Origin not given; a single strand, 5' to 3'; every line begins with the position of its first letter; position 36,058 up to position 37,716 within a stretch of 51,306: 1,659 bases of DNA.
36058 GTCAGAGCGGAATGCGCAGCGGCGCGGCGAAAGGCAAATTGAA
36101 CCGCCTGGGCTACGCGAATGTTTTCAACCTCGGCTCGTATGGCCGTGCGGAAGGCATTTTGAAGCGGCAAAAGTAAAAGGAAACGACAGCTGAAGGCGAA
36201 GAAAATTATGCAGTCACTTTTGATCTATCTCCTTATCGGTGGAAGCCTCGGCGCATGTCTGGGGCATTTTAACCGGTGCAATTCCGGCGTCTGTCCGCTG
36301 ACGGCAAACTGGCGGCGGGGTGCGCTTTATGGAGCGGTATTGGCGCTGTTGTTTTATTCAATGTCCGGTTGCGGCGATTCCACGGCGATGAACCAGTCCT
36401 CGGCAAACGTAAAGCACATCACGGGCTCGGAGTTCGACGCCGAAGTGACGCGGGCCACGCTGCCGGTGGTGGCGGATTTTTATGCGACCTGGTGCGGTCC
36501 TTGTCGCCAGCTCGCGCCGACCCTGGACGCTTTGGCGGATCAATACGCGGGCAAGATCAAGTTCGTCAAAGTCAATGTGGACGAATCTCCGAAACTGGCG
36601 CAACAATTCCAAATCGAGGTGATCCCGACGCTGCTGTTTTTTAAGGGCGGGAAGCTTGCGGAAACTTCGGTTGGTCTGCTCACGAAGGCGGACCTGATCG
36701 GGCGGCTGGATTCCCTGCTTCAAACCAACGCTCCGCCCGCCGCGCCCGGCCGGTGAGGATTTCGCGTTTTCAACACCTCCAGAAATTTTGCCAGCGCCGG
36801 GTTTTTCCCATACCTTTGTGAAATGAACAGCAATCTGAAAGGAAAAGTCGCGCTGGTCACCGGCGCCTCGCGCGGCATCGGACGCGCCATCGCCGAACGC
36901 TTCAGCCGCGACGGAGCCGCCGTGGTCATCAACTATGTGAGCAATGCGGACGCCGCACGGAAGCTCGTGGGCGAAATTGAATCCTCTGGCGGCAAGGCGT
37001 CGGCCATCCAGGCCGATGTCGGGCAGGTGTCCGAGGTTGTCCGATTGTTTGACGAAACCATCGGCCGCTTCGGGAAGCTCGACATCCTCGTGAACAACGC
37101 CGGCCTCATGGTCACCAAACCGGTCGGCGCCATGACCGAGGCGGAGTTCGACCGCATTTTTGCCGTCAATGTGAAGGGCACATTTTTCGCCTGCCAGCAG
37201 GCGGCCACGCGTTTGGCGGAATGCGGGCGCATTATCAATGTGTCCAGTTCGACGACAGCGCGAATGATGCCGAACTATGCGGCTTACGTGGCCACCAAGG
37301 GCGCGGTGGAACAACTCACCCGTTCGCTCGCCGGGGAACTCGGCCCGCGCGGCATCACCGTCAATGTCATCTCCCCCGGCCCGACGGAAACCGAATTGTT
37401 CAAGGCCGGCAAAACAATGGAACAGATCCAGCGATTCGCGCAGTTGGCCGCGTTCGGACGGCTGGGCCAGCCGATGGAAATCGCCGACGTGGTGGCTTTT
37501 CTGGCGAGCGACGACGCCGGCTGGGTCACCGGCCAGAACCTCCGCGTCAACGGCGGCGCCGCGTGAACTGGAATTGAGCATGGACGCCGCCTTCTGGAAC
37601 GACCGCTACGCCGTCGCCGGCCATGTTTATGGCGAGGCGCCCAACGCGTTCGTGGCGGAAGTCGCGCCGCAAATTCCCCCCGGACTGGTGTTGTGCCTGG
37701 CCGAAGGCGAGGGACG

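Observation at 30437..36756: ArsR-controlled cluster joining Cys-rich membrane modules, an RND pump, a rhodanese and a thioredoxin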

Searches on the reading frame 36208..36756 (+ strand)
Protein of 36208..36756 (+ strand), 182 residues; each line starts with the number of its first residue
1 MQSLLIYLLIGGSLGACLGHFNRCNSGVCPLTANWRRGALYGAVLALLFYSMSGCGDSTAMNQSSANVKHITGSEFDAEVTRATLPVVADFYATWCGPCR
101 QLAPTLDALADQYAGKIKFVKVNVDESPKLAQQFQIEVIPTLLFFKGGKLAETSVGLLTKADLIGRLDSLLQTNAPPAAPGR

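Call 3: search_protein_families(library=pfam, proteins=[window:36208-36756:+], max_evalue=0.01)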
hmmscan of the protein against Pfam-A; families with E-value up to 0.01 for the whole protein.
window:36208-36756:+ (182 aa): 11 families
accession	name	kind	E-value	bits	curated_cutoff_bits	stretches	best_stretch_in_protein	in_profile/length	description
PF00085.26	Thioredoxin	-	7e-31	106.7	23.5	1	68-167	2-101/103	Thioredoxin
PF19628.4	DUF6132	-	1.9e-15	56.7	23.2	1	4-49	8-53/60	Family of unknown function (DUF6132)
PF13098.12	Thioredoxin_2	-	6.7e-10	39.7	27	1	85-164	6-101/104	Thioredoxin-like domain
PF13728.12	TraF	-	5e-07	30.2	23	1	91-166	136-222/224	F plasmid transfer operon protein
PF04756.19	OST3_OST6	-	3.2e-06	27.2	27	1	96-147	46-104/294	OST3 / OST6 family, transporter family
PF13905.12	Thioredoxin_8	-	9.3e-06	26.3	27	1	87-127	4-46/94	Thioredoxin-like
PF00578.27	AhpC-TSA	-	0.00014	22.3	26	1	85-135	26-78/124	AhpC/TSA family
PF13899.12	Thioredoxin_7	-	0.00017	22.1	27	1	79-146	12-82/83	Thioredoxin-like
PF08534.16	Redoxin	-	0.00032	21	26.6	1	83-133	27-79/148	Redoxin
PF14595.12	Thioredoxin_9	-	0.0017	18.7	25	1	92-147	49-106/129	Thioredoxin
PF02114.22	Phosducin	-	0.0074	15.7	23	1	89-153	151-213/265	Phosducin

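Call 4: search_protein_families(library=ncbifam, proteins=[window:36208-36756:+], max_evalue=0.01)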
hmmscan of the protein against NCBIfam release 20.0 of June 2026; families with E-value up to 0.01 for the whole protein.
window:36208-36756:+ (182 aa): 18 families
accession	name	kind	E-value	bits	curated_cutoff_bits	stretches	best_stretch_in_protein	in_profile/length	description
TIGR01068.1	thioredoxin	equivalog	2.3e-32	111.1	96.8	1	73-167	3-97/101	thioredoxin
NF006898.0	PRK09381.1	equivalog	1.2e-27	96.4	138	1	66-169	3-106/109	thioredoxin TrxA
NF008229.0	PRK10996.1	equivalog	8.4e-24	83.9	125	1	68-167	37-135/141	thioredoxin TrxC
NF047697.1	ThioredTrxAClost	equivalog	6.7e-19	68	140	1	71-153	4-86/105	thioredoxin TrxA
TIGR01126.1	pdi_dom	equivalog_domain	1.1e-16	61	107.2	1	72-150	2-83/105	protein disulfide-isomerase domain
TIGR01130.1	ER_PDI_fam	subfamily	2e-15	57.3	344.25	1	64-150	343-429/476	protein disulfide-isomerase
NF045694.1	seleno_TsoB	exception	8.6e-09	34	805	1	77-146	467-544/572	rhodanese/DsbD fusion-like selenoprotein TsoB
NF041202.1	StoA_CxxC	exception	2.7e-07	30.6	210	1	47-125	17-93/163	endospore biogenesis thiol-disulfide oxidoreductase StoA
NF002854.0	PRK03147.1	subfamily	3e-07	30.5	170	1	86-134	64-113/176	thiol-disulfide oxidoreductase ResA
NF047696.1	ThlDiSintTplARhiz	equivalog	7.5e-07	29.1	230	1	87-127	100-141/219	thiol:disulfide interchange protein TlpA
NF001419.0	PRK00293.1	subfamily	2.4e-05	23.2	330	1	59-148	448-548/574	protein-disulfide reductase DsbD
TIGR00385.1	dsbE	subfamily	3.1e-05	23.6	123.15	1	70-125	49-101/173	DsbE family thiol:disulfide interchange protein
NF038285.1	deiodinase_rel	hypoth_equivalog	0.00023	20.7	250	1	83-127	203-247/347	deiodinase family protein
TIGR00424.1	APS_reduc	equivalog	0.00052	18.7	553.2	1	88-146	376-437/464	5'-adenylylsulfate reductase, thioredoxin-independent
TIGR02740.1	TraF-like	hypoth_equivalog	0.002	17.5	232.25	1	91-166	176-264/276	TraF-like protein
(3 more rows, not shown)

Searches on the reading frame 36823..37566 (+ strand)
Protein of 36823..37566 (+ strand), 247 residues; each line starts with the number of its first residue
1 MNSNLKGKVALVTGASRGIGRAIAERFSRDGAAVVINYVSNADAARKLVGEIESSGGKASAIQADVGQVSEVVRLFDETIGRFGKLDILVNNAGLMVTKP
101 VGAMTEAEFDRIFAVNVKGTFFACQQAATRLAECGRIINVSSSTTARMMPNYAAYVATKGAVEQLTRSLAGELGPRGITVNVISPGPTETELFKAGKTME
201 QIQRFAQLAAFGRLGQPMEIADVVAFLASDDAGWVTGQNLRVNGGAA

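Call 3: search_protein_families(library=pfam, proteins=[window:36823-37566:+], max_evalue=0.01)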
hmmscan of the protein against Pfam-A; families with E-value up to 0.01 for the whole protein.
window:36823-37566:+ (247 aa): 5 families
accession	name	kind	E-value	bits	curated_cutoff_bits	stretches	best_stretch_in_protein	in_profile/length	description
PF13561.12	adh_short_C2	-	2e-68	230.9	27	1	14-246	1-235/236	Enoyl-(Acyl carrier protein) reductase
PF00106.31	adh_short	-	8.6e-56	188.9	26.6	1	8-196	1-190/195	short chain dehydrogenase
PF08659.16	KR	-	4.2e-14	53.3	22.6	1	10-170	3-164/180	KR domain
PF23441.1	SDR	-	6e-09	36.1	27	1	12-245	12-254/258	SDR-like rossmann domain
PF01370.27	Epimerase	-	9.8e-05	22.3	20.9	1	10-205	1-193/240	NAD dependent epimerase/dehydratase family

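Call 4: search_protein_families(library=ncbifam, proteins=[window:36823-37566:+], max_evalue=0.01)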
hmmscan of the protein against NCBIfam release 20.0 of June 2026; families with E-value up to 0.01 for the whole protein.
window:36823-37566:+ (247 aa): 234 families (the best 25 are shown)
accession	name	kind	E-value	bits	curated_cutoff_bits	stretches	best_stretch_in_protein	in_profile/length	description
NF005559.1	PRK07231.1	subfamily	3.1e-72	243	215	1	5-246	2-247/249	glucose 1-dehydrogenase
NF047923.1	pyridox_DH_SDR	equivalog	4.9e-64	216.2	325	1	6-246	2-240/243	pyridoxal 4-dehydrogenase, SDR-type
NF004198.0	PRK05653.1-3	equivalog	1.8e-61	207.8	296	1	3-246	3-246/248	3-oxoacyl-ACP reductase FabG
NF005975.0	PRK08063.1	equivalog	2.6e-61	207.1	328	1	6-246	3-246/250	enoyl-[acyl-carrier-protein] reductase FabL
NF009388.0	PRK12747.1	equivalog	7.9e-61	205.8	376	1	5-246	2-250/252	short chain dehydrogenase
NF009466.0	PRK12826.1-2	subfamily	9.8e-61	205.4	222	1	8-246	4-244/248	3-oxoacyl-ACP reductase FabG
NF052558.1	MBtsdlDhBudC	equivalog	2.3e-60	204.3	270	1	6-246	2-241/250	meso-2,3-butanediol dehydrogenase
NF009387.0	PRK12746.1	equivalog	5.5e-60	202.8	363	1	4-245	3-251/254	SDR family oxidoreductase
NF006493.1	PRK08936.1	subfamily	7.9e-60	202.3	420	1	1-246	1-250/261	glucose-1-dehydrogenase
TIGR02415.1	23BDH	subfamily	1.3e-59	201.7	304.35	1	8-245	1-250/254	acetoin reductase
NF004791.0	PRK06138.1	equivalog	1.5e-59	201.3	312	1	4-246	2-249/252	SDR family oxidoreductase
TIGR01830.1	3oxo_ACP_reduc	equivalog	2e-59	201.2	297.75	1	10-245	1-237/239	3-oxoacyl-[acyl-carrier-protein] reductase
NF004818.0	PRK06172.1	equivalog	6e-58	196.1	336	1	1-246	1-250/253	SDR family oxidoreductase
NF005067.0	PRK06484.1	equivalog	2.7e-56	191.2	713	1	6-245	272-510/524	short chain dehydrogenase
NF005214.0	PRK06701.1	subfamily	3.2e-55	187.4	413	1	4-246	45-289/293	SDR family oxidoreductase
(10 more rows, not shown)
